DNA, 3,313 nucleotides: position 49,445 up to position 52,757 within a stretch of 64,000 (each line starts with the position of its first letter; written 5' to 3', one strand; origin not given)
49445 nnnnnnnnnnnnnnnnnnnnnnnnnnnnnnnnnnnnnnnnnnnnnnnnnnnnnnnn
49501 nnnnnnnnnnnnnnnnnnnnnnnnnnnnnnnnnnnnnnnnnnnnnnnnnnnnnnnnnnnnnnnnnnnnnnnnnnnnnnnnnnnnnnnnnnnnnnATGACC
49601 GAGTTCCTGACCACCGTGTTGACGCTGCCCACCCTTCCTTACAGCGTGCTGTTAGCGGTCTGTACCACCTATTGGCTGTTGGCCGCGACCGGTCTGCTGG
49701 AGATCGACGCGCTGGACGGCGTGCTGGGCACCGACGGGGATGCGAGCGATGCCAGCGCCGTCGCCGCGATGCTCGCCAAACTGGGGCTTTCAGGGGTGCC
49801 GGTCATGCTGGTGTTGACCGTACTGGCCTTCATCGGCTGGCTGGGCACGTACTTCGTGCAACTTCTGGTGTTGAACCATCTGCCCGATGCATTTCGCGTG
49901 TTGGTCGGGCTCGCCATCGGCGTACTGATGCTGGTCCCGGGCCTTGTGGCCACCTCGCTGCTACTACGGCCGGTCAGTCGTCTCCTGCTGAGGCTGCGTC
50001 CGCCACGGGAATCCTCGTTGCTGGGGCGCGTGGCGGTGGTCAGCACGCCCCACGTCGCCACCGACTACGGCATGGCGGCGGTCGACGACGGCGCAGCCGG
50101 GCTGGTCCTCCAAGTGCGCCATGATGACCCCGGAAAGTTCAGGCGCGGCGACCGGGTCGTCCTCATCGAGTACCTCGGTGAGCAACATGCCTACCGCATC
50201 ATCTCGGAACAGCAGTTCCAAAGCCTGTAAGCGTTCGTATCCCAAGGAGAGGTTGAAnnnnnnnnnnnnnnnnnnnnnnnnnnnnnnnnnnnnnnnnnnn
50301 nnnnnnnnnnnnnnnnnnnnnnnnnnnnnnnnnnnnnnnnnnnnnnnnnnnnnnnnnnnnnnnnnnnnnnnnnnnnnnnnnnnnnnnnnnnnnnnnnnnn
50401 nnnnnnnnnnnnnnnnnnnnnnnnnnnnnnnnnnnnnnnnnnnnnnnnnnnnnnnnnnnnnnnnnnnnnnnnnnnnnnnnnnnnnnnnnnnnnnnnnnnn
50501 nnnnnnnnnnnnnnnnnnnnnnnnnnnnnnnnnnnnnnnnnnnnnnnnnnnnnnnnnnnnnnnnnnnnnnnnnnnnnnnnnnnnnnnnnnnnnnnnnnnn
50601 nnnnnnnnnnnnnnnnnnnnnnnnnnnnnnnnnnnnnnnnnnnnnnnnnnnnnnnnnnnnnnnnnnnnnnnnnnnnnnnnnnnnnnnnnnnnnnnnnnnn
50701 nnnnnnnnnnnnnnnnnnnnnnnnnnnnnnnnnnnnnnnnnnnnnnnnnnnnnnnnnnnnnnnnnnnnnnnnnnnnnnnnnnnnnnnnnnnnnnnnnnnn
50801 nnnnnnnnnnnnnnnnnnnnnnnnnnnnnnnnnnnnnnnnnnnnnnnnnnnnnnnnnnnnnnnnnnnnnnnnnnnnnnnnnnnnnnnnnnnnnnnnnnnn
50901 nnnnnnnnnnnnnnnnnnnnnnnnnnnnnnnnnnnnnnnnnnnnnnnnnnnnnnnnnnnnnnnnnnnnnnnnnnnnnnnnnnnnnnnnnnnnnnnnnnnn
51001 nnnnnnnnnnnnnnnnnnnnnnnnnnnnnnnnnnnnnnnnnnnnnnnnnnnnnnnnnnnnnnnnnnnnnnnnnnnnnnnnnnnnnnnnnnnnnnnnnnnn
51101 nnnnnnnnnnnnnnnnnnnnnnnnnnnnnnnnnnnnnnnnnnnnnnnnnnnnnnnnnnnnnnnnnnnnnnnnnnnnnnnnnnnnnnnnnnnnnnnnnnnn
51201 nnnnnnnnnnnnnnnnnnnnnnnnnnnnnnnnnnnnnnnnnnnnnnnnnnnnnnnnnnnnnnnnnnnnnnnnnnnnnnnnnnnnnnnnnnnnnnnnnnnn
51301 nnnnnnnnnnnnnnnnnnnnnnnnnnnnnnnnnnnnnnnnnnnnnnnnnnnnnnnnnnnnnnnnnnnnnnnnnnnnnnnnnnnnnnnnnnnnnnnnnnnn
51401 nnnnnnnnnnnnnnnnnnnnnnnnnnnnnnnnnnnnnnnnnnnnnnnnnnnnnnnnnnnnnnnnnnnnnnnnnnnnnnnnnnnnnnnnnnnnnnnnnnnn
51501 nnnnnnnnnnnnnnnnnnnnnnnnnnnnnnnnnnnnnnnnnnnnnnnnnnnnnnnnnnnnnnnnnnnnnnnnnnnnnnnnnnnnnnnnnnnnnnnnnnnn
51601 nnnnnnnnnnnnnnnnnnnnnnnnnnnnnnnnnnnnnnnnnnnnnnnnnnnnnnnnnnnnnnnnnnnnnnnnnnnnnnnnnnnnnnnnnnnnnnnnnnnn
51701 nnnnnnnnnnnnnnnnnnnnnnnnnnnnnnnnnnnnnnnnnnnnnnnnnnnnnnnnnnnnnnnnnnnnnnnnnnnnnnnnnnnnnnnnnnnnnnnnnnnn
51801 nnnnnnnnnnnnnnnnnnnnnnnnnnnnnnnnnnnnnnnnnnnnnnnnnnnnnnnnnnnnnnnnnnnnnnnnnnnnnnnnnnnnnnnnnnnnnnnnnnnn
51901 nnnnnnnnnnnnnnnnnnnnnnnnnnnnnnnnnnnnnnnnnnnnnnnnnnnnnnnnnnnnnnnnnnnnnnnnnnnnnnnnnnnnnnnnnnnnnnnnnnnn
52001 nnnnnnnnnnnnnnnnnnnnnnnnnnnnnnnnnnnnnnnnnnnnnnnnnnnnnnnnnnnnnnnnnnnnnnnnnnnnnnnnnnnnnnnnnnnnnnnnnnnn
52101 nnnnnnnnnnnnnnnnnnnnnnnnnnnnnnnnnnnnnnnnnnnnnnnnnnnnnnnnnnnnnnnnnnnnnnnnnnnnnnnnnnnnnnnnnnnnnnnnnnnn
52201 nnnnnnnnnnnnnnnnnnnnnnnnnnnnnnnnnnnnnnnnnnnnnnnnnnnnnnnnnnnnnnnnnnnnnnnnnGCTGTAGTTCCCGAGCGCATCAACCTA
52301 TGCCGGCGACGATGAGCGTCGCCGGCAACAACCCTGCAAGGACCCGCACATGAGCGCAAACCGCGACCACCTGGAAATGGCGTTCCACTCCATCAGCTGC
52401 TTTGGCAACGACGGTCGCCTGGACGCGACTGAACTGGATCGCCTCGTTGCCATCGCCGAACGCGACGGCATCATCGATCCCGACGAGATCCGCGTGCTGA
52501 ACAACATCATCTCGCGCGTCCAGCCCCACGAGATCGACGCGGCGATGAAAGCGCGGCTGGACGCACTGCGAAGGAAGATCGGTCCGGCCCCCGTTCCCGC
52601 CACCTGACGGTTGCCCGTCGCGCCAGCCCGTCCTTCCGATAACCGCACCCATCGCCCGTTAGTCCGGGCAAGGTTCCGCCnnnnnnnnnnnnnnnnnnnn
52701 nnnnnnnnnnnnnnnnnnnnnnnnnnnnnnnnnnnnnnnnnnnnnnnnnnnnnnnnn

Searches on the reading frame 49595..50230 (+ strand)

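Call 25: search_protein_families(library=pfam, proteins=[window:49595-50230:+], max_evalue=1)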
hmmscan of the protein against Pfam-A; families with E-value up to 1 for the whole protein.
window:49595-50230:+ (211 aa): 1 family
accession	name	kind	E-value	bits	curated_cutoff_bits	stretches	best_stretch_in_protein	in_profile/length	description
PF14801.12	TrmI-like_N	-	0.15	12.5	24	1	180-210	1-31/50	TrmI-like N-terminal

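Call 62: search_protein_families(library=pfam, proteins=[window:49595-50227:+], max_evalue=10)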
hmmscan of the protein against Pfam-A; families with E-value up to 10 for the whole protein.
window:49595-50227:+ (211 aa): 1 family
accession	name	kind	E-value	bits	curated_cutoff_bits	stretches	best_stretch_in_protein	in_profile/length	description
PF14801.12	TrmI-like_N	-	0.15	12.5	24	1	180-210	1-31/50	TrmI-like N-terminal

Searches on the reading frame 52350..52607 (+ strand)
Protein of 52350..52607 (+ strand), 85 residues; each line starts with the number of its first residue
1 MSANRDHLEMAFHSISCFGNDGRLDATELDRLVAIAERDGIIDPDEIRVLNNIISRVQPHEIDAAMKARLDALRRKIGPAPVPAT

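Call 3: search_protein_families(library=pfam, proteins=[window:52350-52607:+], max_evalue=0.01)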
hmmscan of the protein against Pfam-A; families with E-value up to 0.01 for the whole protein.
window:52350-52607:+ (85 aa): 1 family
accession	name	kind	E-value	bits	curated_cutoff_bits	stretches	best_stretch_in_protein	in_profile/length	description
PF13202.12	EF-hand_5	-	0.0022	17.9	25.9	0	20-33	12-25/25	EF hand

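Call 4: search_protein_families(library=padloc, proteins=[window:52350-52607:+], max_evalue=0.01)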
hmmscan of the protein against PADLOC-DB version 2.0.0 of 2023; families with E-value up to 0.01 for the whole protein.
window:52350-52607:+ (85 aa): 0 families

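Call 5: search_protein_families(library=ncbifam, proteins=[window:52350-52607:+], max_evalue=0.01)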
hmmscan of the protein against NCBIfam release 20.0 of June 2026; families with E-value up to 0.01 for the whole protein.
window:52350-52607:+ (85 aa): 0 families

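Call 62: search_protein_families(library=pfam, proteins=[window:52350-52604:+], max_evalue=10)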
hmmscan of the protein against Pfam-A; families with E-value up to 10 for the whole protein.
window:52350-52604:+ (85 aa): 8 families
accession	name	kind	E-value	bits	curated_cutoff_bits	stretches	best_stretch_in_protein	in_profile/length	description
PF13202.12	EF-hand_5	-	0.0022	17.9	25.9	2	20-33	12-25/25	EF hand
PF13405.12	EF-hand_6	-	0.014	15.5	25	1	9-32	3-25/30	EF-hand domain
PF03460.22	NIR_SIR_ferr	-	0.04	14.1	24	1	13-40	10-37/69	Nitrite/Sulfite reductase ferredoxin-like half domain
PF12137.13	RapA_C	-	0.044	13.2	26.8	1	27-74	311-356/360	RNA polymerase recycling family C-terminal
PF13499.12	EF-hand_7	-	0.11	13.3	30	1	19-50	14-45/67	EF-hand domain pair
PF23814.1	DUF7185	-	0.14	12.6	27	1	25-68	7-50/86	Family of unknown function (DUF7185)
PF00036.39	EF-hand_1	-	0.15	12.1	25.4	0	38-48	13-23/29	EF hand domain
PF04391.17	DUF533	-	0.27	11.2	29.6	1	31-70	76-112/178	Protein of unknown function (DUF533)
